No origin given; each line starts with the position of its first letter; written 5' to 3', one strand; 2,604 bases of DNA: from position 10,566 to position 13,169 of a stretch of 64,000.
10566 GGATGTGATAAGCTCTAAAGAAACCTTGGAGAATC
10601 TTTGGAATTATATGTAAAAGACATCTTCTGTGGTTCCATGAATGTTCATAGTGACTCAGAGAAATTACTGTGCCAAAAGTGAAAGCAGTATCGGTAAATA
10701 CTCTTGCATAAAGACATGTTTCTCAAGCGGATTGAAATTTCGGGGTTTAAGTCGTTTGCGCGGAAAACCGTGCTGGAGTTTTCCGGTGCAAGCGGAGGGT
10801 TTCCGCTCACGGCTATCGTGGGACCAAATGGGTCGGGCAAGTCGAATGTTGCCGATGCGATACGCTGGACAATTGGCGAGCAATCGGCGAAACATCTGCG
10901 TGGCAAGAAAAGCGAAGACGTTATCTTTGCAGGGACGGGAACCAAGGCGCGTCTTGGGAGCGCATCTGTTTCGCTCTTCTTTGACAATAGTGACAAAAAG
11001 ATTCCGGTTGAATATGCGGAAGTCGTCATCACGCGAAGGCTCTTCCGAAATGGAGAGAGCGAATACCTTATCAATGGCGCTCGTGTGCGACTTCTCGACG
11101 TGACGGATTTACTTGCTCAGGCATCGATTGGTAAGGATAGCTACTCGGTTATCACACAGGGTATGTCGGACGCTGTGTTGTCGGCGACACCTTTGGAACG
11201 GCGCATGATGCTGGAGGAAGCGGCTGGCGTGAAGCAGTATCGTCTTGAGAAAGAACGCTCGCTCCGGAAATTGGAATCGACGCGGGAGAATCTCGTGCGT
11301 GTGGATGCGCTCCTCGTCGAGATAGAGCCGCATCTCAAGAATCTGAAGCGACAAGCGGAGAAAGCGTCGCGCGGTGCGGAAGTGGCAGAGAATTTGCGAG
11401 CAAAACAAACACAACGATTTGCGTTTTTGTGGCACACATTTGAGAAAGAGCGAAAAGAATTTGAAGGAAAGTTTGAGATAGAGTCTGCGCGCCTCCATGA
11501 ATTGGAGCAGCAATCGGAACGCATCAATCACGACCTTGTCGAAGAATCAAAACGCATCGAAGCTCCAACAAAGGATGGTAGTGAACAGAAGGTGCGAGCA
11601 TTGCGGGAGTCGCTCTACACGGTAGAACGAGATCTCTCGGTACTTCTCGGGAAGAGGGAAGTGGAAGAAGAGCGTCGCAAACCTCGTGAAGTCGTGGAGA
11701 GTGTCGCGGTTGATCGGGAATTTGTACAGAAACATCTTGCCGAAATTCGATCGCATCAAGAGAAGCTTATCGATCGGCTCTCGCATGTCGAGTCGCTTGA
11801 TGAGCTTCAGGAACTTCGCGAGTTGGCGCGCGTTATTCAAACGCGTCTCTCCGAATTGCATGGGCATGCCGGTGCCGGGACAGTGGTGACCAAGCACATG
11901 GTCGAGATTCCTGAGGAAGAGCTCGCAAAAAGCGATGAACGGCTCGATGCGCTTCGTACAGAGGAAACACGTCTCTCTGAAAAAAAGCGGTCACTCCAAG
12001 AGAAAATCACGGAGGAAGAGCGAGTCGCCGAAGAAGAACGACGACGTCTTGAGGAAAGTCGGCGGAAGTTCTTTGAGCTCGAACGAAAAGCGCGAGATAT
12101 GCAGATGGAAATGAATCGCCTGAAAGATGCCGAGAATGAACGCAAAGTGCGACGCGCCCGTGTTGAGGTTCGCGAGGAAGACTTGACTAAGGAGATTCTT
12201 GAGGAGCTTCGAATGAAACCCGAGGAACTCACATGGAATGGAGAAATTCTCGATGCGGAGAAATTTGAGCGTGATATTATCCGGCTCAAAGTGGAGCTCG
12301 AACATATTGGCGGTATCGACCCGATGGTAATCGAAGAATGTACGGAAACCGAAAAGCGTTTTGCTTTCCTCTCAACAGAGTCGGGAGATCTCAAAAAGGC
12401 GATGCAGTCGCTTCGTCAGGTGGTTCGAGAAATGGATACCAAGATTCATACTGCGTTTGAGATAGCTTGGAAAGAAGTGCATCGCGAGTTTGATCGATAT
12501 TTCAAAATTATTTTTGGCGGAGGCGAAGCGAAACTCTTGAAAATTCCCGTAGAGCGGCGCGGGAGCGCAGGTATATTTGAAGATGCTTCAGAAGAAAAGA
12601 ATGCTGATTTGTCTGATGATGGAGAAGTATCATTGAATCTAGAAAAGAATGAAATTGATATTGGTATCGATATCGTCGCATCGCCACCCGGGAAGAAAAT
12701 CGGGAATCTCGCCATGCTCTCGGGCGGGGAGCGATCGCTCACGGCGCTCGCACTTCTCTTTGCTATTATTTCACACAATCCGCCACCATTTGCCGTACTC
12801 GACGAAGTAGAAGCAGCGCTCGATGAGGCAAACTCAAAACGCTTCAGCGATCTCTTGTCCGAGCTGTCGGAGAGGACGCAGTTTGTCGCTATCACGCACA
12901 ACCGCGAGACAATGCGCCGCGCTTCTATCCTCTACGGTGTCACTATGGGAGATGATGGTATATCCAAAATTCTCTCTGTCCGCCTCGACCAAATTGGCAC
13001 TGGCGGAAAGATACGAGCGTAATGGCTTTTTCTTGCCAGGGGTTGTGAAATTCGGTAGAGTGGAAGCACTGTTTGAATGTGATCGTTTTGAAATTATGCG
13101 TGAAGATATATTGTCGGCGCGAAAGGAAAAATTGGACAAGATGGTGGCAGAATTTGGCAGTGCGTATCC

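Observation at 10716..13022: SMC homolog of only ~770 aa with no recognisable hinge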

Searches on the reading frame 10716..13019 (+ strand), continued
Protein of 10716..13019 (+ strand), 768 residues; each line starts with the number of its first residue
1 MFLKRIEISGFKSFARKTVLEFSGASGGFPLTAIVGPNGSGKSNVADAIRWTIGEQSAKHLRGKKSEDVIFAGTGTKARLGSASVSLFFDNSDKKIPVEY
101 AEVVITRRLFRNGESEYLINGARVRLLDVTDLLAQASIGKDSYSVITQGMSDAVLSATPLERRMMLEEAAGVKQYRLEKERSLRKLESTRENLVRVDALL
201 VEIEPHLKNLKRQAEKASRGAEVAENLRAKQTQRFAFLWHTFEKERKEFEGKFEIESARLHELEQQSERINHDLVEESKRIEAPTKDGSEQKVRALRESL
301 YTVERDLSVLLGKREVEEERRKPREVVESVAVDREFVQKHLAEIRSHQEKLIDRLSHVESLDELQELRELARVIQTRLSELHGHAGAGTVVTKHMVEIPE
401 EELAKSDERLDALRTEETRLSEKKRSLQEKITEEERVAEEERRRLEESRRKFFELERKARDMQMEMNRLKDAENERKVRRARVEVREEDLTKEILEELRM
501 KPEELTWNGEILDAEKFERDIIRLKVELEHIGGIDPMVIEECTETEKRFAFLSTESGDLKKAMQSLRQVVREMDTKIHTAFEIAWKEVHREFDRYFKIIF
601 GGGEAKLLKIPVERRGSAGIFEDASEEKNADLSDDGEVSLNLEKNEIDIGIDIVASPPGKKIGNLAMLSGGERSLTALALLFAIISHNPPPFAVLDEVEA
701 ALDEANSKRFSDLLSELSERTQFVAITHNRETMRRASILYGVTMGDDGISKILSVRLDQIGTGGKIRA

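Call 67: find_related_loci(query=A1, collection=metagenome_contigs, flank=10000)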
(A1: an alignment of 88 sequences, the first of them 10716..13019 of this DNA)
Query A1 (768 aa) in metagenome_contigs; peptide patterns used: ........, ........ (x = any residue, [..] = any of these).
600 stretches matched a pattern (row limit reached: there are more); 535 encode a relative of the query (tblastn E <= 1e-3); the best 80 are kept; 80 distinct loci.
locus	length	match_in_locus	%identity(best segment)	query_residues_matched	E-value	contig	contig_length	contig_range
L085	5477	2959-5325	50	1-766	0e+0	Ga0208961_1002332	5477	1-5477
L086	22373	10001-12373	46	1-767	0e+0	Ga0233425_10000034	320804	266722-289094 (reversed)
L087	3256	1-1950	50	114-766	0e+0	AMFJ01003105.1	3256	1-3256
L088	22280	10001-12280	39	1-767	9e-156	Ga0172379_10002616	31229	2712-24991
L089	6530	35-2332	37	1-767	7e-147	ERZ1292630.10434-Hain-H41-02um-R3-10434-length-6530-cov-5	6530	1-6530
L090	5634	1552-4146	37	1-758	7e-147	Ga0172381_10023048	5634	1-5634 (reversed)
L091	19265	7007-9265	38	1-763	7e-145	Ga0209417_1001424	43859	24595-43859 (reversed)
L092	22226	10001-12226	35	1-759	1e-129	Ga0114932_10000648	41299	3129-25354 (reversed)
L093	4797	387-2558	37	1-760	2e-126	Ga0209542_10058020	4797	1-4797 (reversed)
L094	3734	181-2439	35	1-765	1e-125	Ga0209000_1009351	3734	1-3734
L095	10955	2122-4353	35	1-759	4e-113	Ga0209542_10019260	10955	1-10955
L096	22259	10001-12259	34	2-759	8e-112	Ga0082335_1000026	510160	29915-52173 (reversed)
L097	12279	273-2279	36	2-757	8e-123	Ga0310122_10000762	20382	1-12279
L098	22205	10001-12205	36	1-759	2e-110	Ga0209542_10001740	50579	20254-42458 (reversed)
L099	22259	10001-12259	35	1-758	3e-110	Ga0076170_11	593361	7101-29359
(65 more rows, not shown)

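Call 69: search_protein_families(library=padloc, proteins=[window:10716-13019:+], max_evalue=0.001)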
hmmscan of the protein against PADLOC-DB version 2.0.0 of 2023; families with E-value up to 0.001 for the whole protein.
window:10716-13019:+ (768 aa): 43 families (the best 25 are shown)
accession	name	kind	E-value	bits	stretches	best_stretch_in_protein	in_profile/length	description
PDLC04135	mad3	-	1.2e-59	200.8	2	419-757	116-352/374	mads_3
PDLC02335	AbiLi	-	7.2e-16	56.1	2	3-52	50-99/326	AbiLi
PDLC02979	AriA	-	2e-13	48.9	1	1-426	1-301/373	-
PDLC02980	AriA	-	5.7e-13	47.5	2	585-731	166-301/304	-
PDLC03859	LmuB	-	1.8e-11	41.9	1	1-730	3-586/611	-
PDLC04178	HEC-01A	-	2e-10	38.3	2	1-51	7-50/399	-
PDLC00091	GajA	-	8e-10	36.2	1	1-103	1-97/627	AAA ATPase domain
PDLC04184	HEC-01A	-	6.3e-09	33.3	1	3-80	2-78/464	-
PDLC00096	GajA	-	1.4e-08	31.9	1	1-77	1-72/630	AAA ATPase domain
PDLC03865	LmuB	-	3.9e-08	30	1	3-61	3-63/1007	-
PDLC00580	JetC3|JetC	-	6.2e-08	29.3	0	668-714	971-1019/1068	DUF3584 domain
PDLC04140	mad8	-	7.6e-08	30.2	1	30-221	28-130/314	mads_8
PDLC04176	HEC-01A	-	1.8e-07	28.9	1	1-51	1-45/371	-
PDLC00073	GajA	-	2.3e-07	28.2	1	1-79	1-73/589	AAA ATPase domain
PDLC04177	HEC-01A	-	2.9e-07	27.9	1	1-100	3-97/393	-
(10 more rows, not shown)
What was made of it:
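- PADLOC mad3 1.2e-59 and LmuB 1.8e-11 (call 69).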

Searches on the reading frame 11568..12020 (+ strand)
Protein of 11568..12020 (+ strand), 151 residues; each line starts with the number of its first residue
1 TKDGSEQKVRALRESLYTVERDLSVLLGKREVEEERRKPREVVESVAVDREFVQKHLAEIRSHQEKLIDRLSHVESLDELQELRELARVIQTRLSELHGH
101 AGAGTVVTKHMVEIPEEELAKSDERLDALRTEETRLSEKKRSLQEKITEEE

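Call 45: predict_structure(alignment_id=A2)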
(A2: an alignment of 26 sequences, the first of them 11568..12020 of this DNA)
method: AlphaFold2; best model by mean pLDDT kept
length: 151 residues; sequences in the alignment: 26
mean_pLDDT: 86.7   pTM: 0.52
mean pLDDT of the five models: 86.7, 85.8, 84.9, 82.2, 80.7
residues with pLDDT >= 90: 71; 70-90: 70; 50-70: 10; < 50: 0
segments of 3 or more residues with pLDDT < 50: none
pLDDT, mean of each block of 10 residues (from residue 1): 80 95 95 84 73 88 92 88 91 87 71 77 92 95 93 87
secondary structure, 60 per line:
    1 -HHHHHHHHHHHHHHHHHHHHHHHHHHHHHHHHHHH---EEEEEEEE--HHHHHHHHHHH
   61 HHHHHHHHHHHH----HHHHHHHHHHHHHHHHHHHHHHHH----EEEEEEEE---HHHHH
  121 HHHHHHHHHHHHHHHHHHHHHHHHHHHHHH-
elements in order: H2-36 E40-47 H50-72 H77-100 E105-112 H116-150
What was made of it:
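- AF2 pLDDT is 86.7 (call 45). The strands in the cap have only moderate confidence (pLDDT 71-77; call 45). The monomer model folds the cap as a self-contained unit with good confidence (call 45).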

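Call 75: fold_search(model_id=the predicted structure, library=pdb)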
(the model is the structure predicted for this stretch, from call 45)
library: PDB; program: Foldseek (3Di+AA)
matches with E <= 10: 352; with E <= 0.001: 0
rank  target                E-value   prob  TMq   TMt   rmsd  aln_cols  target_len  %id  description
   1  7o3x_B                1.4e-01  0.35  0.22  0.16  14.6       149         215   13  Structural basis for VIPP1 oligomerization and maintenance of thylakoid membrane integrity (released 2021-06-30)
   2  8iyj_T5               2.1e-01  0.94  0.42  0.54  13.2       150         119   15  Cryo-EM structure of the 48-nm repeat doublet microtubule from mouse sperm (released 2023-07-05)
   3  8qhx                  2.3e-01  0.28  0.22  0.18  15.3       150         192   13  280A Vipp1 H1-6 helical tubes in the presence of EPL (released 2024-09-18)
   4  8idc_E                2.6e-01  0.20  0.22  0.11  15.8       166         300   12  Cryo-EM structure of Mycobacterium tuberculosis FtsEX/RipC complex in peptidisc (released 2023-10-04)
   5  6z6o_C                2.6e-01  0.16  0.22  0.08  16.9       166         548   12  HDAC-TC (released 2021-02-17)
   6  8i7r_D5               2.9e-01  0.82  0.41  0.48  14.4       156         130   14  In situ structure of axonemal doublet microtubules in mouse sperm with 48-nm repeat (released 2023-10-11)
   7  8i4v_B                2.9e-01  0.82  0.39  0.24  15.0       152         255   13  Cryo-EM structure of 5-subunit Smc5/6 arm region (released 2024-06-26)
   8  8i7o_D4               2.9e-01  0.80  0.41  0.47  14.3       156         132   14  In situ structure of axonemal doublet microtubules in mouse sperm with 16-nm repeat (released 2023-10-11)
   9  3uun_A                3.1e-01  0.14  0.20  0.25  31.2       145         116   15  Crystal Structure of N-terminal first spectrin repeat of dystrophin (released 2012-09-19)
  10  4ilo_A                3.3e-01  0.14  0.22  0.14  18.5       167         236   17  2.12A resolution structure of CT398 from Chlamydia trachomatis (released 2014-01-01)
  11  6z6f_C                3.5e-01  0.44  0.29  0.10  13.8       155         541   10  HDAC-PC (released 2021-02-17)
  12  6zvs_A                3.5e-01  0.21  0.22  0.25  14.9       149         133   12  C12 symmetry: Bacterial Vipp1 and PspA are members of the ancient ESCRT-III membrane-remodeling superfamily. (released 2021-08-04)
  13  8i21_B                3.5e-01  0.14  0.23  0.13  19.2       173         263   13  Cryo-EM structure of 6-subunit Smc5/6 arm region (released 2024-06-26)
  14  9fqr_E5               4.3e-01  0.87  0.47  0.45  13.1       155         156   12  96-nm repeat of axonemal doublet microtubules from bovine sperm (released 2025-03-26)
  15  9fqr_EU               4.3e-01  0.87  0.42  0.39  14.5       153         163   12  96-nm repeat of axonemal doublet microtubules from bovine sperm (released 2025-03-26)
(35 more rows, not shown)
